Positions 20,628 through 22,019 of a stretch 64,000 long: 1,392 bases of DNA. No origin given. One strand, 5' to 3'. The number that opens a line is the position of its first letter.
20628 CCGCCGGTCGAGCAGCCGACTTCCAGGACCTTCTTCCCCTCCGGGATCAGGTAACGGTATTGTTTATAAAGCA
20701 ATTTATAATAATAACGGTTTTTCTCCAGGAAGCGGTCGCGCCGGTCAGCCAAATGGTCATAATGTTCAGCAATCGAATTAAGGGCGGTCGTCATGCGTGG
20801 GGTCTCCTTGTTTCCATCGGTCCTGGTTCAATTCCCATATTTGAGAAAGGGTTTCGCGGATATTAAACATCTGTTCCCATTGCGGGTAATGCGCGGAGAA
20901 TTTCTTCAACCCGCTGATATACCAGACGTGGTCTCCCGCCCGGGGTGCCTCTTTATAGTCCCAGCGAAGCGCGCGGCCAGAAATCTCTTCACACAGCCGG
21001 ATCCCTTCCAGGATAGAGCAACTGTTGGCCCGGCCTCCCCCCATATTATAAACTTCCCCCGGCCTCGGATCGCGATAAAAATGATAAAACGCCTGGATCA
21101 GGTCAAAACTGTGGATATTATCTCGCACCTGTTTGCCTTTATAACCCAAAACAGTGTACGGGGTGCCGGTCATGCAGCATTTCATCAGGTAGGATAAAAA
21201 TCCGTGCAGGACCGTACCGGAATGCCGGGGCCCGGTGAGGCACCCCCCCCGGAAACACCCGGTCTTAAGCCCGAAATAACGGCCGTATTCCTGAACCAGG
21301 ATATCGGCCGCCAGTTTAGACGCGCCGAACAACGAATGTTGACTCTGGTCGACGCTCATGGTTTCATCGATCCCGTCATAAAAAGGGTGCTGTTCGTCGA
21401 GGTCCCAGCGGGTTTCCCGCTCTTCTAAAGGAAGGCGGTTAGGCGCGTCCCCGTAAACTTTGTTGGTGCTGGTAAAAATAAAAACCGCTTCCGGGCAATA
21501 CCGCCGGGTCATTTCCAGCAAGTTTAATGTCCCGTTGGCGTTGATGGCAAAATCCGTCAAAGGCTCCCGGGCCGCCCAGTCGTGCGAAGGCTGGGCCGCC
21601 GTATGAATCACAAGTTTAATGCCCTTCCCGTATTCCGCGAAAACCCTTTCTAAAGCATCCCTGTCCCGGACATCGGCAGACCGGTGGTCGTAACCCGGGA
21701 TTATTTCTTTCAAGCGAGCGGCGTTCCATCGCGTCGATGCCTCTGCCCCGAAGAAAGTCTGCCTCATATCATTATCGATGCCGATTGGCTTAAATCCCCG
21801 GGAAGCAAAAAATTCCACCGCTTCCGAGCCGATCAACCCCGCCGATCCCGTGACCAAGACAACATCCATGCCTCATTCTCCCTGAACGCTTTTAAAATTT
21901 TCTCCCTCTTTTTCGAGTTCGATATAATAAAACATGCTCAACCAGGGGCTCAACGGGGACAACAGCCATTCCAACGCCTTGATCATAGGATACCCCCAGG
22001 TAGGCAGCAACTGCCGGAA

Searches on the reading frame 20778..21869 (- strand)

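Call 7: search_protein_families(library=pfam, proteins=[window:20778-21869:-])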
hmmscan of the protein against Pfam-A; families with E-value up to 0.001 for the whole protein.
window:20778-21869:- (363 aa): 7 families
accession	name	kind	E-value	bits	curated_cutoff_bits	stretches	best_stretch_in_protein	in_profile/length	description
PF01370.27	Epimerase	-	2.7e-37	128.9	20.9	1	4-277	1-240/240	NAD dependent epimerase/dehydratase family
PF16363.11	GDP_Man_Dehyd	-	3.4e-24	86.4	27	1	5-279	1-250/332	GDP-mannose 4,6 dehydratase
PF04321.23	RmlD_sub_bind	-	1.9e-09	37.4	27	1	4-142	3-108/287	RmlD substrate binding domain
PF07993.18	NAD_binding_4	-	2.2e-08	34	20.1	1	77-234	82-231/258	Male sterility protein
PF02719.21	Polysacc_synt_2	-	2.9e-08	33.7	20.2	1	4-138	1-131/293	Polysaccharide biosynthesis protein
PF01073.25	3Beta_HSD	-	5.2e-06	26.1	22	1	5-149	1-130/280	3-beta hydroxysteroid dehydrogenase/isomerase family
PF08659.16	KR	-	0.00028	21.3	22.6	1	4-141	3-143/180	KR domain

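Call 30: search_protein_families(library=ncbifam, proteins=[window:20778-21869:-], max_evalue=0.00001)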
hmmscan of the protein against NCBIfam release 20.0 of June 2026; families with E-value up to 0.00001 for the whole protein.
window:20778-21869:- (363 aa): 10 families
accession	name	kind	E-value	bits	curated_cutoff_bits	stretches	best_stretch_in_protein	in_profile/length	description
TIGR01179.1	galE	equivalog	1.4e-24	86.6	262.3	1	4-349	2-326/332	UDP-glucose 4-epimerase GalE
TIGR01181.1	dTDP_gluc_dehyt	equivalog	7e-24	84.5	365.1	1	4-352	2-317/321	dTDP-glucose 4,6-dehydratase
NF007490.0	PRK10084.1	subfamily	2.1e-18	66.5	649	1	4-280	3-262/361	dTDP-glucose 4,6-dehydratase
NF007582.0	PRK10217.1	equivalog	5.3e-16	58.7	698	1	1-281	1-256/355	dTDP-glucose 4,6-dehydratase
NF007956.0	PRK10675.1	subfamily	8.2e-16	58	394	1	4-148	3-136/338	UDP-glucose 4-epimerase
TIGR04180.1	EDH_00030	hypoth_equivalog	1.4e-14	53.9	475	1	4-296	1-255/297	NAD-dependent 4,6-dehydratase LegB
TIGR02622.1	CDP_4_6_dhtase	equivalog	5e-12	45.6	278.45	1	4-143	7-137/352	CDP-glucose 4,6-dehydratase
TIGR02197.1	heptose_epim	equivalog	1.3e-11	44.2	274.6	1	4-145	1-124/316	ADP-glyceromanno-heptose 6-epimerase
NF043036.1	ErythonDh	equivalog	5.9e-08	32.3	325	1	4-142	3-132/321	D-erythronate dehydrogenase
TIGR01214.1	rmlD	equivalog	1.1e-07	31.3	224.05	1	4-139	2-104/285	dTDP-4-dehydrorhamnose reductase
